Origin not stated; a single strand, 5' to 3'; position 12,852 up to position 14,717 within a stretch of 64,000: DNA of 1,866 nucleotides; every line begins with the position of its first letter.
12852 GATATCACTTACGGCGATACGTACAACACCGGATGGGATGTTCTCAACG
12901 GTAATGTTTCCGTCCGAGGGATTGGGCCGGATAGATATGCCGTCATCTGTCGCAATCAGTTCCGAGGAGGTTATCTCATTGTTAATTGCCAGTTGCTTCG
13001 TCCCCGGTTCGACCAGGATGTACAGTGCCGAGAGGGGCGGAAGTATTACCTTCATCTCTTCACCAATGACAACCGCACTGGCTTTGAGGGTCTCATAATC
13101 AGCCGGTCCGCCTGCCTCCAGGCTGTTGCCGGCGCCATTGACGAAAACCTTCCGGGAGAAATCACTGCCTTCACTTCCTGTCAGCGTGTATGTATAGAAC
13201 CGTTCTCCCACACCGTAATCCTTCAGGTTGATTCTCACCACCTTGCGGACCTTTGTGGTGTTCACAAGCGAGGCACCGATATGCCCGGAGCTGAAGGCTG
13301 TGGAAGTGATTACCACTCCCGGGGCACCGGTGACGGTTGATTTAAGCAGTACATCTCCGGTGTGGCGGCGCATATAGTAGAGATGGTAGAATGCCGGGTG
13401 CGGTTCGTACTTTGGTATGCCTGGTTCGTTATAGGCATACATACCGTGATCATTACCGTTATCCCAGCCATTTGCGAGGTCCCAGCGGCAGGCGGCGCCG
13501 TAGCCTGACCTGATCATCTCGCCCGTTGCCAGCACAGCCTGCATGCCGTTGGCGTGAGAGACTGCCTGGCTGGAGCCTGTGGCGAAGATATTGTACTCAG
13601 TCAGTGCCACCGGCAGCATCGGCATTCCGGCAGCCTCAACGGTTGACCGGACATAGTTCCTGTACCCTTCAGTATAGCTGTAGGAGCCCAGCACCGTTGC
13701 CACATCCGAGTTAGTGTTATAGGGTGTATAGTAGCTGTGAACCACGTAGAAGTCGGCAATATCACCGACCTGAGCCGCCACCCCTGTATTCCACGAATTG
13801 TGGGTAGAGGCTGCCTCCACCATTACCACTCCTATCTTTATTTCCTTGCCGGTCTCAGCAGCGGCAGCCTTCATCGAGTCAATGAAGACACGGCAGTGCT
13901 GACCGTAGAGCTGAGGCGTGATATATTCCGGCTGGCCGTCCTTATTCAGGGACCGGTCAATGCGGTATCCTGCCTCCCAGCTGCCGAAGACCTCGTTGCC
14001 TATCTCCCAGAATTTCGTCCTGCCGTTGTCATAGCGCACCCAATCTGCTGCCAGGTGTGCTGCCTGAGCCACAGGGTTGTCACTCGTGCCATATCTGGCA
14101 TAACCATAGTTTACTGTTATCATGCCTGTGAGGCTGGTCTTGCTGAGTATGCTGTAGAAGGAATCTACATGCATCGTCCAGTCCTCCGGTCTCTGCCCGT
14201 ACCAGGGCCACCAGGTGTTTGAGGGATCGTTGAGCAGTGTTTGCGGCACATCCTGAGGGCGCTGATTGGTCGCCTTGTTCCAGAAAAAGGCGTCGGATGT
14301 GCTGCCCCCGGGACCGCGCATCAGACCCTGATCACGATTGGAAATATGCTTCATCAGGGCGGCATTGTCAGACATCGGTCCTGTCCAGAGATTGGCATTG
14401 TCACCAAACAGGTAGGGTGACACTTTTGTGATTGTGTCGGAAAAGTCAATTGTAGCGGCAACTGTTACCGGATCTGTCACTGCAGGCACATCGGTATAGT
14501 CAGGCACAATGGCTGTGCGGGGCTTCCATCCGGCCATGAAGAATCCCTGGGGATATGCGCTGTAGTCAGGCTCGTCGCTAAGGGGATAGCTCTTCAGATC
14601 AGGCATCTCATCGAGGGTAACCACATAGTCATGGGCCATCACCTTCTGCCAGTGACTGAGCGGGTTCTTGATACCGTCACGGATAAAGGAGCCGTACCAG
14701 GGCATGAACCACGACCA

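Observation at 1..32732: A ~33-kb polysaccharide-utilisation supercluster merges beta-mannan, xyloglucan-type and cellobiose modules around two cytoplasmic phosphorylases (GH130 + GH94)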

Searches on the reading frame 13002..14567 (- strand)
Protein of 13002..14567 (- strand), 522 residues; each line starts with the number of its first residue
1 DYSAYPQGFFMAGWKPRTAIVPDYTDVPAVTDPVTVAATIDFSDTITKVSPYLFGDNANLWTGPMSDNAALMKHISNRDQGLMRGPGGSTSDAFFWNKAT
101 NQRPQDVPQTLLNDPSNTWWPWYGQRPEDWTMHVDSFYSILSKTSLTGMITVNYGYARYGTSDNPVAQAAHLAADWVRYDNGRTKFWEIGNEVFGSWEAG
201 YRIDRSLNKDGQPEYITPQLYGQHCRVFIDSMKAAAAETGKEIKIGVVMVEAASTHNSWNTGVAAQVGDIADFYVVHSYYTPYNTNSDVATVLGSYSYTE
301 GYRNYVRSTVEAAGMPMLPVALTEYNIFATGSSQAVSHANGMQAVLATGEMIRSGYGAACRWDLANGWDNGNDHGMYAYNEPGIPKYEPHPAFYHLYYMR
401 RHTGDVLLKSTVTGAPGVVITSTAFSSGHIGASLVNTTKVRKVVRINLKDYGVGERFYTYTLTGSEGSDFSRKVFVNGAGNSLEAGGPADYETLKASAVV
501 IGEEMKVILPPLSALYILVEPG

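Call 19: find_homologous_proteins(query=window:13002-14567:-, max_evalue=1e-10)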
Query seq(522 aa) (522 aa): 3736 proteins with E <= 1e-10 among 8000 candidates; the best 120 are listed.
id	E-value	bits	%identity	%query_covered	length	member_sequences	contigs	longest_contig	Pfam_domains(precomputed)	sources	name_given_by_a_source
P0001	0.0e+0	1076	88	100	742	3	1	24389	PF18962.8,PF02156.22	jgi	jgi:hypothetical protein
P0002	0.0e+0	1020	82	100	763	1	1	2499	PF18962.8,PF02156.22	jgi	jgi:hypothetical protein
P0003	6.5e-288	974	79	100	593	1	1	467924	-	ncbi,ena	-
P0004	2.6e-285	965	79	100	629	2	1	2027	PF18962.8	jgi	jgi:hypothetical protein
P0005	1.5e-268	910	84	88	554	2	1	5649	PF18962.8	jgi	-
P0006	6.2e-267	904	74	100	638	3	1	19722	PF18962.8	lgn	-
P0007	7.1e-265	898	74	100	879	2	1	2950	PF18962.8,PF02156.22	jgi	jgi:aspartate 1-decarboxylase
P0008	1.8e-264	896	74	100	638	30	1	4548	PF18962.8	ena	-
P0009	1.8e-264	896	73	100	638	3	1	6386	PF18962.8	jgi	-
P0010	5.2e-262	888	74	99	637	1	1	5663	PF18962.8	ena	-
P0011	6.6e-257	871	72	99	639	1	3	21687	PF18962.8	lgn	-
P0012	2.1e-254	863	72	99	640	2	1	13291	PF18962.8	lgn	-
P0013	1.3e-252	857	70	100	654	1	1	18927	PF18962.8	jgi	jgi:aspartate 1-decarboxylase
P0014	4.4e-252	855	70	100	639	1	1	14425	PF18962.8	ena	-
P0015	5.5e-251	852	69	100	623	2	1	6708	PF18962.8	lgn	-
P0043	1.6e-221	755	64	99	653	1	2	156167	PF18962.8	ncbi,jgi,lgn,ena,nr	ncbi:MAG TPA: T9SS type A sorting domain-containing protein [Bacteroidetes bacterium]|nr:T9SS type A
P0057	4.9e-216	736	63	99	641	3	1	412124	-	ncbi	-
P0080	8.3e-211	719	60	99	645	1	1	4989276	PF18962.8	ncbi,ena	-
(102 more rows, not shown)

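Call 20: search_protein_families(library=pfam, max_evalue=5, proteins=[window:13002-14567:-])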
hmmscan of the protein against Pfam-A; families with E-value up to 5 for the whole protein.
seq(522 aa): 1 family
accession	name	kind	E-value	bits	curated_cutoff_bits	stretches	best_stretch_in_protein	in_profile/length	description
PF02261.22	Asp_decarbox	-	0.001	19.4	25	1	429-482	27-77/115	Aspartate decarboxylase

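Call 21: find_encoding_contigs(protein=P0003, flank=10000, max_places=3)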
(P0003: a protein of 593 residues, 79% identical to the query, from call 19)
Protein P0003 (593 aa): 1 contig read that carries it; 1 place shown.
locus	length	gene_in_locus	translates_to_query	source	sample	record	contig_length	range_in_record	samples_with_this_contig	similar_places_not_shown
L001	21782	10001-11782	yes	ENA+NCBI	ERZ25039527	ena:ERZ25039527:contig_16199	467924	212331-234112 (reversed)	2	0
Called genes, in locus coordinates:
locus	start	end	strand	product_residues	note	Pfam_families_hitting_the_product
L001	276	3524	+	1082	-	PF13620:CarboxypepD_reg, PF13715:CarbopepD_reg_2, PF07715:Plug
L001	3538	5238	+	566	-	PF14322:SusD-like_3, PF07980:SusD_RagB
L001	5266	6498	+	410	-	PF18329:SGBP_B_XBD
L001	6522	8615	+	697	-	PF01833:TIG (faint), PF09099:Qn_am_d_aIII (faint), PF18329:SGBP_B_XBD (weak)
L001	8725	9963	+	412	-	PF16990:CBM_35, PF02156:Glyco_hydro_26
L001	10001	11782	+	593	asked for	-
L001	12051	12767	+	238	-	PF13802:Gal_mutarotas_2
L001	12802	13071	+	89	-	PF07691:PA14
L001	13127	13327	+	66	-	PF01055:Glyco_hydro_31_2nd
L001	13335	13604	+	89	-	PF01055:Glyco_hydro_31_2nd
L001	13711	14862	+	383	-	PF01055:Glyco_hydro_31_2nd, PF21365:Glyco_hydro_31_3rd, PF17137:DUF5110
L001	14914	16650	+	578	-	PF05448:AXE1, PF00326:Peptidase_S9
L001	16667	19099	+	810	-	PF13364:BetaGal_ABD2 (weak), PF02837:Glyco_hydro_2_N, PF21467:BetaGal_gal-bd (faint), PF22666:Glyco_hydro_2_N2 (weak), PF00703:Glyco_hydro_2, PF02836:Glyco_hydro_2_C, PF16355:DUF4982, PF18565:Glyco_hydro2_C5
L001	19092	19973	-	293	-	PF12833:HTH_18, PF00165:HTH_AraC (weak)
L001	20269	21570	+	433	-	PF26410:GH5_mannosidase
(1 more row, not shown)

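Call 22: find_encoding_contigs(protein=P0001, flank=10000, max_places=3)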
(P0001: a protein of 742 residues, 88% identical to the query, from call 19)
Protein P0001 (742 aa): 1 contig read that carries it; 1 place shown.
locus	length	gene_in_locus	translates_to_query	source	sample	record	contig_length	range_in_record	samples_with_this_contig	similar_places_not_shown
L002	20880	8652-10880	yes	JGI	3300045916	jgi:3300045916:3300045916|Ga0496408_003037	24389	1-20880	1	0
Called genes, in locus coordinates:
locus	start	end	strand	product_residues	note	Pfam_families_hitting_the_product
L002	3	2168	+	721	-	?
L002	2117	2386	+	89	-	-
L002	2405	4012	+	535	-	PF14322:SusD-like_3 (weak), PF07980:SusD_RagB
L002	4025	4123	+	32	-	-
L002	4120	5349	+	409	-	PF18329:SGBP_B_XBD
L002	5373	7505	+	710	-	PF01833:TIG (faint), PF09099:Qn_am_d_aIII (faint), PF18329:SGBP_B_XBD (weak)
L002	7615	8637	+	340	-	PF16990:CBM_35, PF02156:Glyco_hydro_26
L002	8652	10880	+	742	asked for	PF02156:Glyco_hydro_26, PF18962:Por_Secre_tail (weak)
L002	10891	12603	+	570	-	PF13802:Gal_mutarotas_2, PF07691:PA14, PF01055:Glyco_hydro_31_2nd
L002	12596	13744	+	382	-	PF01055:Glyco_hydro_31_2nd, PF21365:Glyco_hydro_31_3rd, PF17137:DUF5110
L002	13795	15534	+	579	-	PF05448:AXE1, PF00326:Peptidase_S9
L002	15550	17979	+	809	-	PF13364:BetaGal_ABD2 (faint), PF02837:Glyco_hydro_2_N, PF22666:Glyco_hydro_2_N2 (weak), PF00703:Glyco_hydro_2, PF02836:Glyco_hydro_2_C, PF16355:DUF4982, PF09134:Invasin_D3 (weak), PF18565:Glyco_hydro2_C5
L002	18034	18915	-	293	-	PF12833:HTH_18, PF00165:HTH_AraC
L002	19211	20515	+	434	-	PF26410:GH5_mannosidase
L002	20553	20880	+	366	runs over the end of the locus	PF02156:Glyco_hydro_26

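Call 23: find_encoding_contigs(protein=P0080, flank=10000, max_places=2)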
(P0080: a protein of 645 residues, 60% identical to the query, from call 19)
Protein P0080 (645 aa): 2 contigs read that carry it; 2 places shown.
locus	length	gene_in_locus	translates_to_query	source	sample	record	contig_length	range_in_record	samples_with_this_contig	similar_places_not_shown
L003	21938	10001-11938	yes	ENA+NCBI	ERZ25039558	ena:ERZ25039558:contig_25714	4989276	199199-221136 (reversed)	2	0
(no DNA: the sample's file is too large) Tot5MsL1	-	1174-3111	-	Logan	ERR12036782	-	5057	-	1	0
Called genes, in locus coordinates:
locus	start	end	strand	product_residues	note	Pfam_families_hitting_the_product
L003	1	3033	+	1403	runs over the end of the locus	PF23409:Beta-prop_EML (faint), PF07494:Reg_prop (weak), PF07495:Y_Y_Y, PF00512:HisKA, PF02518:HATPase_c, PF00072:Response_reg, PF12833:HTH_18, PF00165:HTH_AraC (weak), +2 more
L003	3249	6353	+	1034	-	PF13620:CarboxypepD_reg, PF13715:CarbopepD_reg_2, PF07715:Plug, PF00593:TonB_dep_Rec_b-barrel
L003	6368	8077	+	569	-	PF14322:SusD-like_3, PF07980:SusD_RagB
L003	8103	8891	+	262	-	-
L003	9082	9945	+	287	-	-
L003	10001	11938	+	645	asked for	PF18962:Por_Secre_tail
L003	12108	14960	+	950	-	PF13802:Gal_mutarotas_2, PF07691:PA14, PF01055:Glyco_hydro_31_2nd, PF21365:Glyco_hydro_31_3rd, PF17137:DUF5110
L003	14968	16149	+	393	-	PF04041:Glyco_hydro_130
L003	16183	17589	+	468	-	PF07690:MFS_1, PF13347:MFS_2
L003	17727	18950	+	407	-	PF07221:GlcNAc_2-epim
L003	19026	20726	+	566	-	PF02927:CelD_N, PF00759:Glyco_hydro_9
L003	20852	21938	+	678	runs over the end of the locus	PF19077:Big_13 (faint), PF03629:SASA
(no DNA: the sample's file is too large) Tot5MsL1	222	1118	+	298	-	-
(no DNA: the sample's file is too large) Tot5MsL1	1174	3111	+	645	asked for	PF18962:Por_Secre_tail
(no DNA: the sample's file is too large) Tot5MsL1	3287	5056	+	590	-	?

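Call 24: find_encoding_contigs(protein=P0057, flank=10000, max_places=2)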
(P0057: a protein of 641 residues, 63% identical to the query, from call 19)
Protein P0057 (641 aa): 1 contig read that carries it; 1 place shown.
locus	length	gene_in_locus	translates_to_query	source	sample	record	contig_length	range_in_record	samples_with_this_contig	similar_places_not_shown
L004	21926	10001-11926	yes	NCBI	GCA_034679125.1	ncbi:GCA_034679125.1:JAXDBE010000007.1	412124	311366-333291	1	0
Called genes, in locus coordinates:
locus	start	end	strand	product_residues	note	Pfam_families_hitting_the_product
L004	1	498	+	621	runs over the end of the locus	-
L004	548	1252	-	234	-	PF13860:FlgD_ig (weak)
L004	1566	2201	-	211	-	-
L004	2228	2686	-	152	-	-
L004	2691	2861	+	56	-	-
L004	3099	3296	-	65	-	-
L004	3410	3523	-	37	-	-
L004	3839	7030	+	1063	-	PF13620:CarboxypepD_reg, PF13715:CarbopepD_reg_2, PF07715:Plug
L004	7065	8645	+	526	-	PF14322:SusD-like_3, PF07980:SusD_RagB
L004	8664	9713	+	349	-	PF01833:TIG (weak)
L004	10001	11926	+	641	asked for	-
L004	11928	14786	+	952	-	PF13802:Gal_mutarotas_2, PF07691:PA14, PF01055:Glyco_hydro_31_2nd, PF21365:Glyco_hydro_31_3rd, PF17137:DUF5110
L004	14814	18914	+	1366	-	PF05448:AXE1, PF00326:Peptidase_S9, PF02837:Glyco_hydro_2_N, PF22666:Glyco_hydro_2_N2 (weak), PF00703:Glyco_hydro_2, PF02836:Glyco_hydro_2_C, PF16355:DUF4982, PF18565:Glyco_hydro2_C5, +1 more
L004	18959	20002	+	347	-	PF00150:Cellulase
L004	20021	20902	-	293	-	PF12833:HTH_18, PF00165:HTH_AraC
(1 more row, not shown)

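Call 34: find_related_loci(query=A1, collection=genome_contigs, flank=10000)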
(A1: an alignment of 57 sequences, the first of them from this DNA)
Query A1 (522 aa) in genome_contigs; peptide patterns used: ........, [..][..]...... (x = any residue, [..] = any of these).
600 stretches matched a pattern (row limit reached: there are more); 560 encode a relative of the query (tblastn E <= 1e-3); the best 80 are kept; 80 distinct loci.
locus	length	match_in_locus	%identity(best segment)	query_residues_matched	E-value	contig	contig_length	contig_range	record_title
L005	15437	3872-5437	92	1-522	0e+0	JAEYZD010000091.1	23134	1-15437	MAG: Bacteroidetes bacterium isolate OH_CBlB_76 k127_1861154, whole genome shotgun sequence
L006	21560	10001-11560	83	1-522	0e+0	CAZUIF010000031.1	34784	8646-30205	MAG TPA_asm: uncultured Rikenella sp. isolate binchicken_co190_102 genome assembly, contig: NODE_2458_length_34784_cov_2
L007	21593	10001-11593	81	1-522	0e+0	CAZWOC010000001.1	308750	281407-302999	MAG TPA_asm: uncultured Rikenella sp. isolate SRP192927_co3_324 genome assembly, contig: NODE_9_length_308750_cov_35.920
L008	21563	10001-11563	81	1-522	0e+0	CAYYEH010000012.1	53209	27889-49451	MAG TPA_asm: uncultured Rikenella sp. isolate binchicken_co22_192 genome assembly, contig: NODE_664_length_53209_cov_24.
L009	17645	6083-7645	79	1-522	0e+0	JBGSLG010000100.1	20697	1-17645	MAG: Bacteroidales bacterium isolate JTS-AC20 k141_541730, whole genome shotgun sequence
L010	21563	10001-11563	79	1-522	0e+0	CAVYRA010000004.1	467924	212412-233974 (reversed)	MAG: uncultured Rikenellaceae bacterium isolate MFD04716.bin.2.148 genome assembly, contig: contig_16199, whole genome s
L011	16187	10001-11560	76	1-522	0e+0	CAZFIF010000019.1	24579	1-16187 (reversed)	MAG TPA_asm: uncultured Rikenella sp. isolate binchicken_co42_492 genome assembly, contig: NODE_2339_length_24579_cov_12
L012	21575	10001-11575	77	1-522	0e+0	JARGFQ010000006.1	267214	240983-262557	MAG: Bacteroidales bacterium isolate C14-10 NODE_6_length_267214_cov_30.037883, whole genome shotgun sequence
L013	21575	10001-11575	77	1-522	0e+0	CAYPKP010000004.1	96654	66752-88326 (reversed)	MAG TPA_asm: uncultured Rikenella sp. isolate binchicken_co286_84 genome assembly, contig: NODE_342_length_96654_cov_17.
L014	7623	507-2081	76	1-522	0e+0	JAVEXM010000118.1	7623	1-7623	MAG: Bacteroidales bacterium isolate BF4_172 NODE_32666_length_7623_cov_8.275880_Biofilm4, whole genome shotgun sequence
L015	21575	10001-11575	76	1-522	0e+0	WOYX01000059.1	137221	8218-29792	MAG: Bacteroidales bacterium isolate WOFB09 NODE_19_length_137221_cov_24.851669, whole genome shotgun sequence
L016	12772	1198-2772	75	1-522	0e+0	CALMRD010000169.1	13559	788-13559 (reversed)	MAG TPA_asm: uncultured Bacteroidales bacterium isolate SRR6284161_bin.35_CONCOCT_v1.1_MAG genome assembly, contig: ERZ7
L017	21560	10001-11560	78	1-522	0e+0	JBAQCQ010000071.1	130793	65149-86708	MAG: Bacteroidales bacterium isolate MFD12018_ilm_asm_bin14 k127_158160, whole genome shotgun sequence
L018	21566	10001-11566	73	2-522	0e+0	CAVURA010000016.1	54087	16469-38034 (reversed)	MAG: uncultured Bacteroidales bacterium isolate MFD01299.bin.1.197 genome assembly, contig: contig_42331, whole genome s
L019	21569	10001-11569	75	2-522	0e+0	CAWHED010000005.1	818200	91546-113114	MAG: uncultured Bacteroidales bacterium isolate MFD00905.bin.1.160 genome assembly, contig: contig_3313, whole genome sh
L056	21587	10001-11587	45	3-520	3e-159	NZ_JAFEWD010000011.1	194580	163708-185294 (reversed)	Pedobacter sp. SYSU D00535 Scaffold10_1, whole genome shotgun sequence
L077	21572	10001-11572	48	8-520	6e-156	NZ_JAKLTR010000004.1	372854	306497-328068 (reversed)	Terrimonas ginsenosidimutans strain NA20 4, whole genome shotgun sequence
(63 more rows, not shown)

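Call 37: predict_structure(alignment_id=A1)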
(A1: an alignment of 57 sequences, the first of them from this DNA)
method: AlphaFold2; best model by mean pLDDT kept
length: 522 residues; sequences in the alignment: 57
mean_pLDDT: 87.2   pTM: 0.91
mean pLDDT of the five models: 87.2, 86.2, 85.8, 85.7, 84.5
residues with pLDDT >= 90: 311; 70-90: 151; 50-70: 51; < 50: 9
segments of 3 or more residues with pLDDT < 50: 193-197
pLDDT, mean of each block of 10 residues (from residue 1): 78 90 96 97 77 82 72 92 75 73 81 72 60 77 91 85 91 93 91 50 82 88 95 97 94 81 95 92 84 95 95 95 83 80 96 94 70 72 86 96 93 96 94 97 94 94 94 96 93 97 94 98 91
secondary structure, 60 per line:
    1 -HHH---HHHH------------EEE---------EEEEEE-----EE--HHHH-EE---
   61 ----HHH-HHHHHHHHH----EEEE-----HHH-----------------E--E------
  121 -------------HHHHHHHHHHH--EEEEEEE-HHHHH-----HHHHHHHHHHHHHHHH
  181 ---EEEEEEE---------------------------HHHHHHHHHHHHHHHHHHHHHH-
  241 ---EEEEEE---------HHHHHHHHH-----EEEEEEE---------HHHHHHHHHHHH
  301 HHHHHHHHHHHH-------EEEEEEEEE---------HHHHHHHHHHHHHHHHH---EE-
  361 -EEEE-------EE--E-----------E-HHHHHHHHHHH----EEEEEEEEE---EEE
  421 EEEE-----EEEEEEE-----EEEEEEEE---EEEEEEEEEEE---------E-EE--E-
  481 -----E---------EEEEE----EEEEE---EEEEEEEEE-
elements in order: H8-11 E24-26 E36-41 H51-54 H69-77 E82-85 H134-144 E147-153 H155-159 H165-180 E184-190 H218-239 E244-249 H259-267 E273-279 H289-312 E320-328 H338-354 E362-365 H391-401 E406-414 E418-424 E430-436 E442-449 E453-463 E496-500 E505-509 E513-521
